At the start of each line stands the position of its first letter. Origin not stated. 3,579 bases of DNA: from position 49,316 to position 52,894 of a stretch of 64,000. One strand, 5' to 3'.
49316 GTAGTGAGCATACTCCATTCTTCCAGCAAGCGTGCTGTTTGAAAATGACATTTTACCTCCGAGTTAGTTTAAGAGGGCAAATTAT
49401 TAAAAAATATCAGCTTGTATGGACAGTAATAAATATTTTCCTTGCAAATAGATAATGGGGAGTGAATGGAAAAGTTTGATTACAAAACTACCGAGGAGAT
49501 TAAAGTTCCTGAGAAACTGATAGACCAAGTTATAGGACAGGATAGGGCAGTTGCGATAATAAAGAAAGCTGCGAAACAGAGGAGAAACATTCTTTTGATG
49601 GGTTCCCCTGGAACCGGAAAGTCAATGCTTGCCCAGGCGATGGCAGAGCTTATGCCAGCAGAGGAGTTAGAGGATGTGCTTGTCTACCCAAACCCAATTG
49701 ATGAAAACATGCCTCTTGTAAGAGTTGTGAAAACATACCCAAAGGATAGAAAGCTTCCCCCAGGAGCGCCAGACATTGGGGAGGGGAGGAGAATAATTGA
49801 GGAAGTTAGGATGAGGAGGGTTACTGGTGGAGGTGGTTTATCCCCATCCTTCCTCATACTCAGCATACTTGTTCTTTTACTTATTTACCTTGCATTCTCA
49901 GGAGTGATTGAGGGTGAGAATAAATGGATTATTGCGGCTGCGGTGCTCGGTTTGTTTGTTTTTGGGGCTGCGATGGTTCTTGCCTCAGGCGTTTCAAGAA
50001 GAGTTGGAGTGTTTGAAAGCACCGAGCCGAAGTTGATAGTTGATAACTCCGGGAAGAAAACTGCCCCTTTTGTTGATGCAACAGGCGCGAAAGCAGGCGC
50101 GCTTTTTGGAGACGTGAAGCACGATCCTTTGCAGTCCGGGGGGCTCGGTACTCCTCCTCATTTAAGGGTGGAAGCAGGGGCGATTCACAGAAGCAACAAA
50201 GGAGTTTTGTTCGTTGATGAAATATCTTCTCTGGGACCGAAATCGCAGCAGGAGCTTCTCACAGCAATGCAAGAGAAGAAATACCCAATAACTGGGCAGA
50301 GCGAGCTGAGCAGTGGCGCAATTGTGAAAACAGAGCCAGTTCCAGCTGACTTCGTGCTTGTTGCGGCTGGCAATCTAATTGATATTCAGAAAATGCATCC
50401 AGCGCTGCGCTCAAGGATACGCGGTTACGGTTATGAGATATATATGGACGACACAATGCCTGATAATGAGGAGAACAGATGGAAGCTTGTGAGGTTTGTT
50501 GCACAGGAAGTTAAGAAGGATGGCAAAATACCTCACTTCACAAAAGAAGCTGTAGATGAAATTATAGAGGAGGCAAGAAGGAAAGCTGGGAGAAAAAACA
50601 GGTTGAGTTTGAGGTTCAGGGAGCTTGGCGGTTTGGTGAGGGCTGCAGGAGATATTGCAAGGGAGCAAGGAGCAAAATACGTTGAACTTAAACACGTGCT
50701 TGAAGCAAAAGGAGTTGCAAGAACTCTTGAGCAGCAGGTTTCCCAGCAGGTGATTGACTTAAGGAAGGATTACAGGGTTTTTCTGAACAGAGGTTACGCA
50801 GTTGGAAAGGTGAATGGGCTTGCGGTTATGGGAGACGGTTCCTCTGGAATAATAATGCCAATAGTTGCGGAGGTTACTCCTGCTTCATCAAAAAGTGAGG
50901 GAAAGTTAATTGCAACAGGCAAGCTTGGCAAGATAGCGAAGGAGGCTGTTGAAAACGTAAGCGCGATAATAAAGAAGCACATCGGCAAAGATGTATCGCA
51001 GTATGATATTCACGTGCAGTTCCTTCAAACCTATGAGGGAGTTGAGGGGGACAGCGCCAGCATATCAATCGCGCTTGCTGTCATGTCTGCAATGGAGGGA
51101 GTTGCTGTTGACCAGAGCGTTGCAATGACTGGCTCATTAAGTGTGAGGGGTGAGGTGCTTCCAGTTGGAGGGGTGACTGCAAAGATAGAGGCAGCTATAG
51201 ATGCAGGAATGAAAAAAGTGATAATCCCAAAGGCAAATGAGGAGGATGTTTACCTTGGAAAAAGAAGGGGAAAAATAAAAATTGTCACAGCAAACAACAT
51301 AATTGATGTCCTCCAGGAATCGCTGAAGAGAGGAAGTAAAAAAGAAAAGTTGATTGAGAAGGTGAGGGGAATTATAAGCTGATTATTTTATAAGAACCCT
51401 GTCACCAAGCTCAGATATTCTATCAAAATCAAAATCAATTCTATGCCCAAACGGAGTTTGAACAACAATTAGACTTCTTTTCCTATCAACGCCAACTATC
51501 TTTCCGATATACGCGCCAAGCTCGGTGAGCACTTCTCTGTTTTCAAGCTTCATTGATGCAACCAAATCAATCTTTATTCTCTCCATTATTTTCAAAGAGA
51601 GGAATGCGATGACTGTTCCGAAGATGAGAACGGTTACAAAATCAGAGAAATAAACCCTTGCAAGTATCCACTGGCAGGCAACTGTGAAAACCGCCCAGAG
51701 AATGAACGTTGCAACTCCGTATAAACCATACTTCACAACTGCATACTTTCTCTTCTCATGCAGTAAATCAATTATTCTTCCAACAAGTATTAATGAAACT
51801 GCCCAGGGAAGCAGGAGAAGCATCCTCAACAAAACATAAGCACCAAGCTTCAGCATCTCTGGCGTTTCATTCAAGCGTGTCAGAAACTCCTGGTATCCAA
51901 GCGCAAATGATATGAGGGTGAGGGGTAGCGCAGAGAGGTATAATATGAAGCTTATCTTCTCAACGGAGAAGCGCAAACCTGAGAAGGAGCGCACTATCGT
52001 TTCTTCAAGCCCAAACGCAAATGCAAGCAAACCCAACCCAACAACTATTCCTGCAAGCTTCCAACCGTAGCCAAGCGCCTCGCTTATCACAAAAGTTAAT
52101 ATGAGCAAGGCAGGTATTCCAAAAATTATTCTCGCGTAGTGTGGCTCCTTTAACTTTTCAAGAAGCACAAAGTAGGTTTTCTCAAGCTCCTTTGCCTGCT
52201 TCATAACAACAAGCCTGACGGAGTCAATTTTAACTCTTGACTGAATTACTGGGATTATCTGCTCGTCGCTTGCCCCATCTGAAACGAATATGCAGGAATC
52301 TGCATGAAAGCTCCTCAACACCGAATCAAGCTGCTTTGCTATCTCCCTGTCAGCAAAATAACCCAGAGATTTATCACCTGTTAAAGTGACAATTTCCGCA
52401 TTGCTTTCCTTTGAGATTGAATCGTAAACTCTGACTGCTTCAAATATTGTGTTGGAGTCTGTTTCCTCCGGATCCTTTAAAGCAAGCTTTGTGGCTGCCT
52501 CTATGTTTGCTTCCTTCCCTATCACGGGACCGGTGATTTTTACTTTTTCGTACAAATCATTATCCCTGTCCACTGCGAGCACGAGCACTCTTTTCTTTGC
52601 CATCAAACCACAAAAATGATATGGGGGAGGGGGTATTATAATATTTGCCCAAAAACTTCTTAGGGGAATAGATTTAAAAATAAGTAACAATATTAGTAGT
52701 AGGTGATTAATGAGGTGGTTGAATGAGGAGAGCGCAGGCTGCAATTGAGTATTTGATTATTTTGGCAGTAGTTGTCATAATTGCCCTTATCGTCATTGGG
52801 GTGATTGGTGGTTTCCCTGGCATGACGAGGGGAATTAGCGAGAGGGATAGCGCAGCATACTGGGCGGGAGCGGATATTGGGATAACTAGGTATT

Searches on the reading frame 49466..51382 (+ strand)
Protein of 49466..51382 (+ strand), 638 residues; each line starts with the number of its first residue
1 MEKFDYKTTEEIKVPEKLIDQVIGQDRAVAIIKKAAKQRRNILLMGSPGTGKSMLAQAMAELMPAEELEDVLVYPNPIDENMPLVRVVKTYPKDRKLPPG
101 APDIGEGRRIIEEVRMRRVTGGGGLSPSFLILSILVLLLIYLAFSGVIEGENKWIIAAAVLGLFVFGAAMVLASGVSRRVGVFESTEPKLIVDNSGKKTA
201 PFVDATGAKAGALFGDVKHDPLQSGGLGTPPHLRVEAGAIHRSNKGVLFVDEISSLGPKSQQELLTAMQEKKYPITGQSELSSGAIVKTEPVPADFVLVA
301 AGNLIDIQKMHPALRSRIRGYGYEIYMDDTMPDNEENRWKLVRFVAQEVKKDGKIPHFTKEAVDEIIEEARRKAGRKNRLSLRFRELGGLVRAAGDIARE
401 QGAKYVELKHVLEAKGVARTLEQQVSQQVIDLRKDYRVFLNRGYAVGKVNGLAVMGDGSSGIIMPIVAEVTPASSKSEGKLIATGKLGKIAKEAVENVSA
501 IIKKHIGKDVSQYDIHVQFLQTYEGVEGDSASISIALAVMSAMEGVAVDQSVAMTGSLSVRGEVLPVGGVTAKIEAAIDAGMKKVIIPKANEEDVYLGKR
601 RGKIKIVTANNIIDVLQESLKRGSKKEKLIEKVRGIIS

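Call 81: search_protein_families(library=pfam, proteins=[window:49466-51382:+], max_evalue=0.001)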
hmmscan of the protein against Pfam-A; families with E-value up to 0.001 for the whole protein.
window:49466-51382:+ (638 aa): 19 families
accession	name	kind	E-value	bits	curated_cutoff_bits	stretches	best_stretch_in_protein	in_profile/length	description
PF05362.19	Lon_C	-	1e-28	100.7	21.1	1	444-621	25-204/205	Lon protease (S16) C-terminal proteolytic domain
PF01078.27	Mg_chelatase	-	1.6e-14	54.3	20.3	1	20-71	3-54/207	Magnesium chelatase, subunit ChlI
PF00158.32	Sigma54_activat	-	5.7e-13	49.3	20.2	1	236-280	85-129/168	Sigma-54 interaction domain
PF20436.4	LonB_AAA-LID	-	9.2e-13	48.5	22.4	1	357-414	1-58/65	Archaeal LonB, AAA+ ATPase LID domain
PF07728.20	AAA_5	-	5.9e-11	43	22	1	239-317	65-138/139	AAA domain (dynein-related subfamily)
PF00004.35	AAA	-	1.2e-10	42.4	21.2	1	241-318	54-123/131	ATPase family associated with various cellular activities (AAA)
PF13541.12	ChlI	-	5.4e-10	39.7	27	1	482-591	13-121/121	Subunit ChlI of Mg-chelatase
PF00493.29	MCM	-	2.9e-07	30.3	23.3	0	202-273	86-150/224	MCM P-loop domain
PF07726.17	AAA_3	-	1.1e-05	25.7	27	0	245-280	63-98/131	ATPase family associated with various cellular activities (AAA)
PF05496.18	RuvB_N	-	1.6e-05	25.2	27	0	19-64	6-58/159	Holliday junction DNA helicase RuvB P-loop domain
PF14532.12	Sigma54_activ_2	-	2.5e-05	25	25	0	32-62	14-44/138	Sigma-54 interaction domain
PF13654.12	AAA_32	-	2.8e-05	24.6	21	1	199-302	2-107/133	LonB-like, AAA domain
PF20030.5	bpMoxR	-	3.7e-05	23.3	27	1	16-71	8-63/205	MoxR domain in the MoxR-vWA-beta-propeller ternary systems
PF13245.12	AAA_19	-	4.8e-05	24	25.1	0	34-66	6-38/134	AAA domain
PF13401.12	AAA_22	-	0.0001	23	27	0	38-67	4-33/130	AAA domain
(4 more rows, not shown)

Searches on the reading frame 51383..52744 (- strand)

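Call 81: search_protein_families(library=pfam, proteins=[window:51383-52744:-], max_evalue=0.001)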
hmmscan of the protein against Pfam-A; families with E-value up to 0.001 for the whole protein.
window:51383-52744:- (453 aa): 1 family
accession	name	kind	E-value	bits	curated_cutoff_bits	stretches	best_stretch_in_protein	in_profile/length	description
PF04123.18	DUF373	-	1.9e-82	277.9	28.3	1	52-380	1-334/335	Domain of unknown function (DUF373)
